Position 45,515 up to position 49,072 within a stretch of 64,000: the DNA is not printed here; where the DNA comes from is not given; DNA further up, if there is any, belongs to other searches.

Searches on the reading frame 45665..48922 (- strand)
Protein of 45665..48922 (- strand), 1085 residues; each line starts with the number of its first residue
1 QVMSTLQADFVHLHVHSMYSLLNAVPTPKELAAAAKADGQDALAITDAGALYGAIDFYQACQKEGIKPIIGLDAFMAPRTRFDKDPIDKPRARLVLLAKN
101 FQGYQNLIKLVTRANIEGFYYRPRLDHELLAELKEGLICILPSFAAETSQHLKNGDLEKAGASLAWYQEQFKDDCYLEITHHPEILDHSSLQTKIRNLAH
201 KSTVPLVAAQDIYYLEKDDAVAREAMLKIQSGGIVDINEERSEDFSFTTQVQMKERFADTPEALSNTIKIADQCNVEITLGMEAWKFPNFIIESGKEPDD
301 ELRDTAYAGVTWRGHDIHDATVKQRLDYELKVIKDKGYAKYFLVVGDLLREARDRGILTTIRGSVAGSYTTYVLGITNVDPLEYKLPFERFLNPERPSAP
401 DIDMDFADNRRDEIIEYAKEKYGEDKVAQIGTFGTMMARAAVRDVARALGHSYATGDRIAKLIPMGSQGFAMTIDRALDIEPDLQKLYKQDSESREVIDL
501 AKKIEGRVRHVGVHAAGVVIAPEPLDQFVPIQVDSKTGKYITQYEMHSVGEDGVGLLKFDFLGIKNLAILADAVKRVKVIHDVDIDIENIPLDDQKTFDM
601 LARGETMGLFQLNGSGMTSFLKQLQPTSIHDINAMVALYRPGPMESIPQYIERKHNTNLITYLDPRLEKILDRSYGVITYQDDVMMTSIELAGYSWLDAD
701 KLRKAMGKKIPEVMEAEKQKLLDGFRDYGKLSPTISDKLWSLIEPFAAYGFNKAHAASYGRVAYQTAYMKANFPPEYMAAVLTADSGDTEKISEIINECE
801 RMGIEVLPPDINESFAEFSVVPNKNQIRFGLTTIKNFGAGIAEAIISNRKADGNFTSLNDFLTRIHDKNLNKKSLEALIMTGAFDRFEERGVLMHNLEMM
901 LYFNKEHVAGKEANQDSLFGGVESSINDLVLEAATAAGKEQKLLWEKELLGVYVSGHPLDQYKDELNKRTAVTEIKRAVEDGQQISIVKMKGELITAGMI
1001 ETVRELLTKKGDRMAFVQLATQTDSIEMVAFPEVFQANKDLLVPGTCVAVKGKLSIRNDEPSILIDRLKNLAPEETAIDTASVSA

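Call 66: search_protein_families(library=pfam, proteins=[window:45665-48922:-], max_evalue=0.00001)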
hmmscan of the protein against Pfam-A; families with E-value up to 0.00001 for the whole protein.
window:45665-48922:- (1085 aa): 5 families
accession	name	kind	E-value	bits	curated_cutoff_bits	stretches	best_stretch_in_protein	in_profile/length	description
PF07733.18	DNA_pol3_alpha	-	2.5e-91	306.3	23.9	1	301-563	2-260/260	Bacterial DNA polymerase III alpha NTPase domain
PF17657.6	DNA_pol3_finger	-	3.5e-52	176.5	22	1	566-726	1-163/166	Bacterial DNA polymerase III alpha subunit finger domain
PF02811.25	PHP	-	6.4e-46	157.1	26.4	1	12-182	1-164/164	PHP domain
PF14579.12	HHH_6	-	2.6e-28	98.5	25.6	1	803-889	1-85/90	Helix-hairpin-helix motif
PF01336.31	tRNA_anti-codon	-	1.2e-10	41.6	27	1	997-1070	4-74/75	OB-fold nucleic acid binding domain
